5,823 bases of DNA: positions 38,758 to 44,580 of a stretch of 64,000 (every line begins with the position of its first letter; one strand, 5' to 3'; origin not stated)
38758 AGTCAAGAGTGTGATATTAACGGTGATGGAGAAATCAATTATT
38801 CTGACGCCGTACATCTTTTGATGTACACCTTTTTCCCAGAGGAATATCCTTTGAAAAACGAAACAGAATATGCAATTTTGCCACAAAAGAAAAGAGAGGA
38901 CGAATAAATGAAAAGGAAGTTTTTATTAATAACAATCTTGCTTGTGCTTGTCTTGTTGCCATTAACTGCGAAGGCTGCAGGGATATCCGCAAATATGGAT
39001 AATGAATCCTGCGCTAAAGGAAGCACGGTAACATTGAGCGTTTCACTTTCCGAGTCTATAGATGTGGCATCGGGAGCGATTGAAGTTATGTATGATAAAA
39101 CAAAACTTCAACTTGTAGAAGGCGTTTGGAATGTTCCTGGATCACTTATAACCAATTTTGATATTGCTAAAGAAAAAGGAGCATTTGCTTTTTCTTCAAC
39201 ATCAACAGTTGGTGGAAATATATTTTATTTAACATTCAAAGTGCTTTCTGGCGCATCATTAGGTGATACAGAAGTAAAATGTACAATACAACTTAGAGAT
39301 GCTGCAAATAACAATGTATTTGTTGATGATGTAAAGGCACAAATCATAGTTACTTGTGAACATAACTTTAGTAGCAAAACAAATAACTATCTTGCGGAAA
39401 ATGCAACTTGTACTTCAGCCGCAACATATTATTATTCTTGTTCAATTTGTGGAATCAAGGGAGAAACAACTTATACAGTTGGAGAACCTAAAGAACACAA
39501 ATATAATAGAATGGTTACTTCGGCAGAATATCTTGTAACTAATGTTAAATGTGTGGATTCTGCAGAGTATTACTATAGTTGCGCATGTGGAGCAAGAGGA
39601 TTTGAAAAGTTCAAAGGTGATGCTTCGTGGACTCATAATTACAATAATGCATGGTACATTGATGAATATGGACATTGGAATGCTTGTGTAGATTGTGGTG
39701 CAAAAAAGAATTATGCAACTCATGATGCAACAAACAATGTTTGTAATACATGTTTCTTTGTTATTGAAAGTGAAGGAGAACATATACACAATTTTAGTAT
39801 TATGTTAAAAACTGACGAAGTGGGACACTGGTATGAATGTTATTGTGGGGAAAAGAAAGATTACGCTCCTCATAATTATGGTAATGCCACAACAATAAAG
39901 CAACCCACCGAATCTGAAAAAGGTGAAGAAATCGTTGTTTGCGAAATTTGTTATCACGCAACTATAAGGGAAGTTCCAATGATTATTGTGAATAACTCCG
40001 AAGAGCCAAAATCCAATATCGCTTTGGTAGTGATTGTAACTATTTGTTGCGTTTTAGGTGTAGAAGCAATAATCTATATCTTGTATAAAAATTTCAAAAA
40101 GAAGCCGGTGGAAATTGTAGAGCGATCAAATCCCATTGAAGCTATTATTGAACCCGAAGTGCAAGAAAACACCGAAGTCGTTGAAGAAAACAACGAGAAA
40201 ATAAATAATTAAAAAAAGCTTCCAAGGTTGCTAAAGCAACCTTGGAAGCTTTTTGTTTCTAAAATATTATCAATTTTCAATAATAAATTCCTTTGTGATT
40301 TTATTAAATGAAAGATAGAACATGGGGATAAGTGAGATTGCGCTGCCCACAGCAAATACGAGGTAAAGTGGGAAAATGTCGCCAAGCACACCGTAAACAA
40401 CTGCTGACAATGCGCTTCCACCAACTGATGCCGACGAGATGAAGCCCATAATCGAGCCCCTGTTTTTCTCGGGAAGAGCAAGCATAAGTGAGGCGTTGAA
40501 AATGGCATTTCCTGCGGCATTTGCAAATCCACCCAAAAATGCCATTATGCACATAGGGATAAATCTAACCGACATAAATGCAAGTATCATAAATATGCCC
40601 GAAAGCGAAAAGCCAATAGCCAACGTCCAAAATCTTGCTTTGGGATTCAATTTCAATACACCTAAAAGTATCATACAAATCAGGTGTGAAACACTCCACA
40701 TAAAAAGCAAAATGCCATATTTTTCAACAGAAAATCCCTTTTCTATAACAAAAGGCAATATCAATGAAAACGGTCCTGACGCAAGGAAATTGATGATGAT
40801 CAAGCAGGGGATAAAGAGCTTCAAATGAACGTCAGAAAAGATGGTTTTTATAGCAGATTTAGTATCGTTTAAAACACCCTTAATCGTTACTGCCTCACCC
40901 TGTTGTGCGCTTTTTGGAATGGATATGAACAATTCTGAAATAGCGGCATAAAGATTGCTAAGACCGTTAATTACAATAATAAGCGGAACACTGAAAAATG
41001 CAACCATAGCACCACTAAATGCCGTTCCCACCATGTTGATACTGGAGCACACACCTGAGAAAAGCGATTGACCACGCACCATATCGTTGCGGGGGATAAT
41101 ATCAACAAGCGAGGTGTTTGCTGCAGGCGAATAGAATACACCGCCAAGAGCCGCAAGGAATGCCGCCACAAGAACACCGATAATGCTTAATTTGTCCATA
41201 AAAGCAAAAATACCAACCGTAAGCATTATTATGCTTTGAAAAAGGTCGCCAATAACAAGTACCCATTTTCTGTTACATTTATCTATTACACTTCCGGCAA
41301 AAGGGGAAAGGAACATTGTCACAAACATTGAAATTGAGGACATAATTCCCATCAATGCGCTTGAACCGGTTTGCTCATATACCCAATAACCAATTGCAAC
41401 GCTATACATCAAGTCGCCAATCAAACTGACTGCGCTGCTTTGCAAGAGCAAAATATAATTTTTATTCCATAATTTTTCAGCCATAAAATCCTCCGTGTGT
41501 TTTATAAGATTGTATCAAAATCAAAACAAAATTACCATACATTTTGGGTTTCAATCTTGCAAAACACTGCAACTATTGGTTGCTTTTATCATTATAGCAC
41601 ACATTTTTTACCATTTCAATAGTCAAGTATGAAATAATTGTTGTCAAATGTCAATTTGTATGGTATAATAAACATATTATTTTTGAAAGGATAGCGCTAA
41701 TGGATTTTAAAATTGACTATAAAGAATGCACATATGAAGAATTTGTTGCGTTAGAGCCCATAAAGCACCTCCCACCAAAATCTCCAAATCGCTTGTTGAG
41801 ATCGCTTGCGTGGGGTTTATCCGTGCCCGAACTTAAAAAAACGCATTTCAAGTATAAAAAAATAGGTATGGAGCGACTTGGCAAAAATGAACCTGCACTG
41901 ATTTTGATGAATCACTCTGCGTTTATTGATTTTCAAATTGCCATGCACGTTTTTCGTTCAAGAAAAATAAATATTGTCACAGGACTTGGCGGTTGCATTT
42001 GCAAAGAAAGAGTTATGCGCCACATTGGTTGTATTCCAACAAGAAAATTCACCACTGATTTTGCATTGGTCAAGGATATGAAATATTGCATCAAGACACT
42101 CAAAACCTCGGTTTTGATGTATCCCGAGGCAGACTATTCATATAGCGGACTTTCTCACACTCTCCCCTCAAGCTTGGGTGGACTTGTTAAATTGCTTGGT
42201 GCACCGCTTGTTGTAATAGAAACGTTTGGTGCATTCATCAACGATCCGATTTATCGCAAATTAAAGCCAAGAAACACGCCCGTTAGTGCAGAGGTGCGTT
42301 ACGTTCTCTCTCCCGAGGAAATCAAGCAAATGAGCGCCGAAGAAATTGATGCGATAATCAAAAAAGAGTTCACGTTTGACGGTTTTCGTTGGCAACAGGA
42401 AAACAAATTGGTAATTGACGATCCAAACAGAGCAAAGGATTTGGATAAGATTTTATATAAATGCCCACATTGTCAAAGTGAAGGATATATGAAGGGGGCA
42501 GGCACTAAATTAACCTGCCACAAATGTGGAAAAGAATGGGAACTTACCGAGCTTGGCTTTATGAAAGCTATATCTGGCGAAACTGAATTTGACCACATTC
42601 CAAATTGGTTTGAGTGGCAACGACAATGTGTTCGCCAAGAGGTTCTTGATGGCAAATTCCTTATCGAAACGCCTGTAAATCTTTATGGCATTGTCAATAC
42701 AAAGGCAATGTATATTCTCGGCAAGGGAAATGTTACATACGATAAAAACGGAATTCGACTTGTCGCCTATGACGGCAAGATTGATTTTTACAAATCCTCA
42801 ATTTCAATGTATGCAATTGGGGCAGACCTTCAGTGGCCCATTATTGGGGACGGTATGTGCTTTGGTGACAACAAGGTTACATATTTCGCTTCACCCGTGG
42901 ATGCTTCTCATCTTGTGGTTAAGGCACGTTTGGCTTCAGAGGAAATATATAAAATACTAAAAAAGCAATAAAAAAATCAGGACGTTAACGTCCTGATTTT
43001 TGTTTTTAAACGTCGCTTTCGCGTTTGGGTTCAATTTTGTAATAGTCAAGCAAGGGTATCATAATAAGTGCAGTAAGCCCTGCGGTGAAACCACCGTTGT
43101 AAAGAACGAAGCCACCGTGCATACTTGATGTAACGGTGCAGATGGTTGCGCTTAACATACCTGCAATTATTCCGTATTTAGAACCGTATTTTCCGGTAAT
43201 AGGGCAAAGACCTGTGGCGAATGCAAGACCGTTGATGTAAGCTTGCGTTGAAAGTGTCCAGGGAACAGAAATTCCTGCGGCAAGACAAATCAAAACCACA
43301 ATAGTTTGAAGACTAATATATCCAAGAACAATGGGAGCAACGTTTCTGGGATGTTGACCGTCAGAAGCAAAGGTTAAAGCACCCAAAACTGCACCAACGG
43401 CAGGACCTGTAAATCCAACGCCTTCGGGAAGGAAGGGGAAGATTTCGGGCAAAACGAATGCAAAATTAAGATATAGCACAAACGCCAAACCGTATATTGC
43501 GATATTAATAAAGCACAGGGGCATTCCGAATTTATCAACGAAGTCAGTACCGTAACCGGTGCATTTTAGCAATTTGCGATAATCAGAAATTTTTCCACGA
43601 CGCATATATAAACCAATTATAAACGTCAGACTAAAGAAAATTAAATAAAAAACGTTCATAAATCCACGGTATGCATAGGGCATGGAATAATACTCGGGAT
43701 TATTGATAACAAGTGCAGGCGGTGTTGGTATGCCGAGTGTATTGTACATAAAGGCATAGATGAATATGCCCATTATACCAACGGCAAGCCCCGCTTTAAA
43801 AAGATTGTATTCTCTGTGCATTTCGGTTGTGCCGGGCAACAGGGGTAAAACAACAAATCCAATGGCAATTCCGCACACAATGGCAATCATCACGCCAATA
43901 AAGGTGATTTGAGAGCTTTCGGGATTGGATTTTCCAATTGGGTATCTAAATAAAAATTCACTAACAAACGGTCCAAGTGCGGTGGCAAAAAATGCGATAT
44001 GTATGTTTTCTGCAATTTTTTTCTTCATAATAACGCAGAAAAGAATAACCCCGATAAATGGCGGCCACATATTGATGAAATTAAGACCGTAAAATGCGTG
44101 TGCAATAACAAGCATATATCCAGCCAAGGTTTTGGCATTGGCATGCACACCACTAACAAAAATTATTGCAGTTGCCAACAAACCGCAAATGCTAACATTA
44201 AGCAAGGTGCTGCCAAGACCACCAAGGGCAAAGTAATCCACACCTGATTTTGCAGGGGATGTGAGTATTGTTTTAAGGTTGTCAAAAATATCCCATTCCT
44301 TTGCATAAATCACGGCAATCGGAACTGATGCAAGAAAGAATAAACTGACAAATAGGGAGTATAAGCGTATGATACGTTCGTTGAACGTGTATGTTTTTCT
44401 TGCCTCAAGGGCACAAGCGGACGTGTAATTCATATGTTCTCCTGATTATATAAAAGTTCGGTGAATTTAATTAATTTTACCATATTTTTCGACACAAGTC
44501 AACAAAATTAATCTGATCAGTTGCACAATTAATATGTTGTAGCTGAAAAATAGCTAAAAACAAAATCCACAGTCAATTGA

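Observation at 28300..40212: Cellulosome-style cohesin/dockerin operon whose cargo is a giant S8 protease and whose anchor is a TM helix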

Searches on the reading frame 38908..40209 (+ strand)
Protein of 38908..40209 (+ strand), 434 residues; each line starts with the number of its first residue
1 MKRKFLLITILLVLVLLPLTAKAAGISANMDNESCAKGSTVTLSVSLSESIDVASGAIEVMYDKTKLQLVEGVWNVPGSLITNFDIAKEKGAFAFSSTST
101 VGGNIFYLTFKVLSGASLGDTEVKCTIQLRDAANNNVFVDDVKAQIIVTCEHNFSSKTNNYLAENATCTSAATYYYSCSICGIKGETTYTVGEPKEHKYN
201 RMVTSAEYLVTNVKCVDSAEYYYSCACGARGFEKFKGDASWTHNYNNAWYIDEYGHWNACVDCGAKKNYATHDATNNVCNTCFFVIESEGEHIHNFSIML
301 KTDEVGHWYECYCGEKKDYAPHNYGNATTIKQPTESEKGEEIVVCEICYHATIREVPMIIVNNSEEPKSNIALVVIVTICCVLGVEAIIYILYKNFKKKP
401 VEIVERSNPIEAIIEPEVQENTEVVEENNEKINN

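Call 6: search_protein_families(library=pfam, proteins=[window:38908-40209:+], max_evalue=0.1)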
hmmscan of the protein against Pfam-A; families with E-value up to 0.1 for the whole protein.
window:38908-40209:+ (434 aa): 3 families
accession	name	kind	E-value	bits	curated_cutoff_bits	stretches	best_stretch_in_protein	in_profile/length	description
PF00963.24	Cohesin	-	6.2e-09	36.6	24.1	1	32-142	7-133/139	Cohesin domain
PF04505.17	CD225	-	0.04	14.5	27.1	0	367-390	2-27/68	Interferon-induced transmembrane protein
PF17870.6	Insulin_TMD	-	0.058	13.9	33.4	1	367-400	10-43/47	Insulin receptor trans-membrane segment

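Call 7: search_protein_families(library=ncbifam, proteins=[window:38908-40209:+], max_evalue=0.1)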
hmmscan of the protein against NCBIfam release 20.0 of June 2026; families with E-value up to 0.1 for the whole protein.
window:38908-40209:+ (434 aa): 0 families

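Call 13: find_encoding_contigs(protein=window:38908-40209:+, flank=10000, max_places=6)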
Protein window:38908-40209:+ (434 aa): no gene with exactly this product is on record in the collection.

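Call 34: find_homologous_proteins(query=window:38908-40209:+)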
Query window:38908-40209:+ (434 aa): 54 proteins with E <= 0.001 among 4946 candidates.
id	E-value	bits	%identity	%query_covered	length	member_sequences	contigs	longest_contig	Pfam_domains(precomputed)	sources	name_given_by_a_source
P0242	2.5e-292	987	100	100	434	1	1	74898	PF00963.25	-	-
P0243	3.0e-155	535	53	99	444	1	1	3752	PF00963.25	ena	-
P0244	4.1e-146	505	55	91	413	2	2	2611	PF00963.25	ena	-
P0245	1.8e-141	490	51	94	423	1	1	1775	PF00963.25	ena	-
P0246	8.6e-127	442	47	99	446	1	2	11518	PF00963.25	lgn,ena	-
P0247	2.0e-126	440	50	94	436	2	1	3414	PF00963.25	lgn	-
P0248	3.5e-126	440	47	92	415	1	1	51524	PF00963.25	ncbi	-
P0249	5.8e-124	432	47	79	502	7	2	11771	PF00963.25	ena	-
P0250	2.5e-121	424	47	82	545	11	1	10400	-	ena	-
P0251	3.0e-116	407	50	69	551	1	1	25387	-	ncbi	-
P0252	7.4e-116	406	42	90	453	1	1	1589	PF00963.25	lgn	-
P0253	2.9e-115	404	42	90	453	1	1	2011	PF00963.25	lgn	-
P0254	2.0e-114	401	42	90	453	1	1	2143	PF00963.25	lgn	-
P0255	2.5e-114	401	42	88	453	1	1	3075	PF00963.25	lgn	-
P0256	3.6e-114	400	42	90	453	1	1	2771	PF00963.25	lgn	-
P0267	8.2e-99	349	42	94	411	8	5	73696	-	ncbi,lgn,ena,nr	ncbi:MAG: hypothetical protein J6C39_00250 [Clostridia bacterium]|nr:hypothetical protein [Clostridi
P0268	4.6e-92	327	46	75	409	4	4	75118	PF00963.25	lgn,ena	-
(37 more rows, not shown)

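Call 55: predict_structure(alignment_id=A3)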
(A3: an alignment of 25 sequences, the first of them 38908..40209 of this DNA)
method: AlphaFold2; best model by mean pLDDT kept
length: 434 residues; sequences in the alignment: 25
mean_pLDDT: 82.7   pTM: 0.43
mean pLDDT of the five models: 82.7, 81.8, 81.1, 80.2, 78.2
residues with pLDDT >= 90: 237; 70-90: 116; 50-70: 34; < 50: 47
segments of 3 or more residues with pLDDT < 50: 362-371, 397-431
pLDDT, mean of each block of 10 residues (from residue 1): 77 70 74 93 95 96 97 93 93 94 96 92 96 92 91 88 92 92 91 92 96 96 93 96 92 89 92 85 72 75 93 86 91 88 92 85 40 62 74 55 38 37 38 43
secondary structure, 60 per line:
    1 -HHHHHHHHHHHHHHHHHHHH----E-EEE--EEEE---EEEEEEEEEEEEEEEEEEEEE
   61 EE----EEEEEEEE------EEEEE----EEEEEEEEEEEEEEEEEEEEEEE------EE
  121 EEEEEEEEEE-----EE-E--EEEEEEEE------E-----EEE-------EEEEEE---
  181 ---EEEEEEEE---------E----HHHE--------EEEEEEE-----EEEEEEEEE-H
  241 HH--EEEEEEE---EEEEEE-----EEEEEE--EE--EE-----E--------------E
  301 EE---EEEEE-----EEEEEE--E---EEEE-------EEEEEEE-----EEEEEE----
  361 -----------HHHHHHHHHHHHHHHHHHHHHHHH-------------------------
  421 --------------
elements in order: H2-21 E28-30 E33-36 E40-62 E67-74 E81-85 E90-112 E119-130 E142-149 E162-164 E172-177 E184-191 E218-224 E230-238 E245-251 E255-260 E266-271 E300-302 E306-310 E316-321 E328-331 E339-345 E351-356 H372-395

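Call 60: fold_search(model_id=the predicted structure, library=pdb)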
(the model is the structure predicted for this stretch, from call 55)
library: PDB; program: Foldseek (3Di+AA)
matches with E <= 10: 1838; with E <= 0.001: 119
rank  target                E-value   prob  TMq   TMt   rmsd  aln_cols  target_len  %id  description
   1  2w1n                  5.5e-09  1.00  0.25  0.45  13.8       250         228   11  cohesin and fibronectin type-III double module construct from the Clostridium perfringens glycoside hydrolase GH84C (released 2009-02-03)
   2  6kgf_C                7.3e-09  1.00  0.26  0.69   3.0       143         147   21  Crystal structure of CaDoc0917(R16D)-CaCohA2 complex at pH 8.2 (released 2020-07-08)
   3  5n5p_A                9.9e-09  1.00  0.25  0.70   3.8       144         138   17  Crystal structure of Ruminococcus flavefaciens' type III complex containing the fifth cohesin from scaffoldin B and th (released 2018-02-28)
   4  6kgf_A                9.9e-09  1.00  0.24  0.65   3.7       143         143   20  Crystal structure of CaDoc0917(R16D)-CaCohA2 complex at pH 8.2 (released 2020-07-08)
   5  5nrm_A                1.3e-08  1.00  0.26  0.71   3.1       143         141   20  Crystal structure of the sixth cohesin from Acetivibrio cellulolyticus' scaffoldin B in complex with Cel5 dockerin S51 (released 2018-01-31)
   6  5n5p_C                2.4e-08  1.00  0.24  0.70   3.8       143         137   17  Crystal structure of Ruminococcus flavefaciens' type III complex containing the fifth cohesin from scaffoldin B and th (released 2018-02-28)
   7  4fl4_I                2.6e-08  1.00  0.26  0.35   4.7       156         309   20  Scaffoldin conformation and dynamics revealed by a ternary complex from the Clostridium thermocellum cellulosome (released 2012-06-27)
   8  6kgc_A                2.8e-08  1.00  0.25  0.70   3.3       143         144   21  Crystal structure of CaDoc0917(R49D)-CaCohA2 complex at pH 5.4 (released 2020-07-08)
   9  6kgd_A                3.4e-08  1.00  0.26  0.70   3.2       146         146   20  Crystal structure of CaDoc0917(R49D)-CaCohA2 complex at pH 8.0 (released 2020-07-08)
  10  6kge_A                3.7e-08  1.00  0.25  0.69   3.2       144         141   21  Crystal structure of CaDoc0917(R16D)-CaCohA2 complex at pH 5.5 (released 2020-07-08)
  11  3kcp_A                6.4e-08  1.00  0.25  0.35   5.6       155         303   20  Crystal structure of interacting Clostridium thermocellum multimodular components (released 2010-02-09)
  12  4fl4_C                7.5e-08  1.00  0.25  0.35   5.5       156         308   20  Scaffoldin conformation and dynamics revealed by a ternary complex from the Clostridium thermocellum cellulosome (released 2012-06-27)
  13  2vn6_A                1.0e-07  1.00  0.25  0.65   3.2       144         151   14  The Clostridium cellulolyticum dockerin displays a dual binding mode for its cohesin partner (released 2008-05-13)
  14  4dh2_C                1.1e-07  1.00  0.24  0.59   3.6       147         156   11  Crystal structure of Coh-OlpC(Cthe_0452)-Doc435(Cthe_0435) complex: A novel type I Cohesin-Dockerin complex from Clost (released 2012-11-28)
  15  4fl4_L                1.1e-07  1.00  0.26  0.36  11.8       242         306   16  Scaffoldin conformation and dynamics revealed by a ternary complex from the Clostridium thermocellum cellulosome (released 2012-06-27)
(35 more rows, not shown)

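Call 66: find_encoding_contigs(protein=P0248, flank=10000, max_places=1)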
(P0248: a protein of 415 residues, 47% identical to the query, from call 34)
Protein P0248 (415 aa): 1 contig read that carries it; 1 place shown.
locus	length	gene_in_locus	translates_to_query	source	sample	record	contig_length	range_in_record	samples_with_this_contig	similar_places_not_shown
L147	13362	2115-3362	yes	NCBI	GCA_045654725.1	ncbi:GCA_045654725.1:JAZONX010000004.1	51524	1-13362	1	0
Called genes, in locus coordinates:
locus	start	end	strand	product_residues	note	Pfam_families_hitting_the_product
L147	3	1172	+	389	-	?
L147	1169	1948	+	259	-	PF00963:Cohesin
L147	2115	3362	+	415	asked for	PF00963:Cohesin (weak)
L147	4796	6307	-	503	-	PF00239:Resolvase, PF07508:Recombinase, PF13408:Zn_ribbon_recom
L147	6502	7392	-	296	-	PF23343:REP_ORF2-G2P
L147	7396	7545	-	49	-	-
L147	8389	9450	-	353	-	PF12844:HTH_19 (faint), PF01381:HTH_3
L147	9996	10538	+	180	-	PF13302:Acetyltransf_3, PF00583:Acetyltransf_1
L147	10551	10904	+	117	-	-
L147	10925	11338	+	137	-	PF00293:NUDIX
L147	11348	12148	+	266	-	PF01209:Ubie_methyltran, PF02353:CMAS (weak), PF03848:TehB (weak), PF13489:Methyltransf_23, PF13847:Methyltransf_31, PF08241:Methyltransf_11, PF08242:Methyltransf_12, PF13649:Methyltransf_25, +2 more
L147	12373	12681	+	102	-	-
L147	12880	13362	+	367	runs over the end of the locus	PF08867:FRG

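Call 67: find_encoding_contigs(protein=P0267, flank=10000, max_places=1)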
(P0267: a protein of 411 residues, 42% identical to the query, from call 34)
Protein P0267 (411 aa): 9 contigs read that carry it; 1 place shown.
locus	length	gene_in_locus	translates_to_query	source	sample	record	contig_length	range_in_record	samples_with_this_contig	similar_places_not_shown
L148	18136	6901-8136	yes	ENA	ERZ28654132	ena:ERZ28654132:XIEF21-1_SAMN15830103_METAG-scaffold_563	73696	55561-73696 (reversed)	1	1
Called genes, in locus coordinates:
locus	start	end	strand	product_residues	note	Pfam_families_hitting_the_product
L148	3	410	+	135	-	?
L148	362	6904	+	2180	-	-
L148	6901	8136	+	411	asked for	-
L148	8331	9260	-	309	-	-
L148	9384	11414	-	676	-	-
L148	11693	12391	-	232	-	PF01259:SAICAR_synt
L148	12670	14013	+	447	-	PF01229:Glyco_hydro_39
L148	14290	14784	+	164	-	PF00731:AIRC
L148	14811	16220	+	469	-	PF13522:GATase_6, PF13537:GATase_7, PF00156:Pribosyltran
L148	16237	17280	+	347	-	PF00586:AIRS, PF02769:AIRS_C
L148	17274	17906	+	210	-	PF00551:Formyl_trans_N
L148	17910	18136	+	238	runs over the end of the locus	PF07826:IMP_cyclohyd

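Call 68: find_encoding_contigs(protein=P0268, flank=10000, max_places=1)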
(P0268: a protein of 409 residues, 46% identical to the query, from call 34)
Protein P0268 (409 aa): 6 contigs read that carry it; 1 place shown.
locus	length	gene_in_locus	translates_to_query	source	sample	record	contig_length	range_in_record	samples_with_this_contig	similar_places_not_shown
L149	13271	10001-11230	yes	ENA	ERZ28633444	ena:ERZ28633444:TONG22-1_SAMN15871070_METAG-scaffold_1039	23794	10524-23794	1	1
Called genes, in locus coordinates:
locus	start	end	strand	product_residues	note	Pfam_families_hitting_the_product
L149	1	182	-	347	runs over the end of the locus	-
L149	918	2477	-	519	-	-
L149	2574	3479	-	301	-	-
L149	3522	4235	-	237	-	-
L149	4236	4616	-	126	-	-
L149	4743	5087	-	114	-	-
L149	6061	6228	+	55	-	-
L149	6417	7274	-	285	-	-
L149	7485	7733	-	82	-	-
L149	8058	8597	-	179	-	-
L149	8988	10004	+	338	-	-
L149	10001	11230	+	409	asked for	PF00963:Cohesin (weak)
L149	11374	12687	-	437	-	PF00079:Serpin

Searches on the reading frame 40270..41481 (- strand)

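Call 10: search_protein_families(library=pfam, proteins=[window:40270-41481:-], max_evalue=0.001)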
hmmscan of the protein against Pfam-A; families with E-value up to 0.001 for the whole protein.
window:40270-41481:- (403 aa): 2 families
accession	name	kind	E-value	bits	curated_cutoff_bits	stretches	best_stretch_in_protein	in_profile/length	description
PF07690.21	MFS_1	-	3.6e-30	105.5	33.4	2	16-276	5-261/347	Major Facilitator Superfamily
PF05977.19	MFS_3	-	1.1e-13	50.9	27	1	9-388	12-388/524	Transmembrane secretion effector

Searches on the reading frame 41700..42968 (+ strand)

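Call 10: search_protein_families(library=pfam, proteins=[window:41700-42968:+], max_evalue=0.001)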
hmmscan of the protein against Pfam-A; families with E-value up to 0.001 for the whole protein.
window:41700-42968:+ (423 aa): 2 families
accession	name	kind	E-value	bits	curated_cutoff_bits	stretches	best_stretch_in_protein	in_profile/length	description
PF01553.26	Acyltransferase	-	5.2e-07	30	23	1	55-151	5-107/132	Acyltransferase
PF10080.14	FtrD-like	-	0.00028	21.4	26.3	1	250-286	32-67/101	Membrane iron-sulfur containing protein FtrD-like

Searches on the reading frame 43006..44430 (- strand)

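Call 10: search_protein_families(library=pfam, proteins=[window:43006-44430:-], max_evalue=0.001)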
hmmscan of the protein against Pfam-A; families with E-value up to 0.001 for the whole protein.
window:43006-44430:- (474 aa): 1 family
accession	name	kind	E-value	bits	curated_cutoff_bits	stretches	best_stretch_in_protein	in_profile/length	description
PF07613.16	DUF1576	-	5.2e-60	202.5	25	2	47-228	4-176/178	Protein of unknown function (DUF1576)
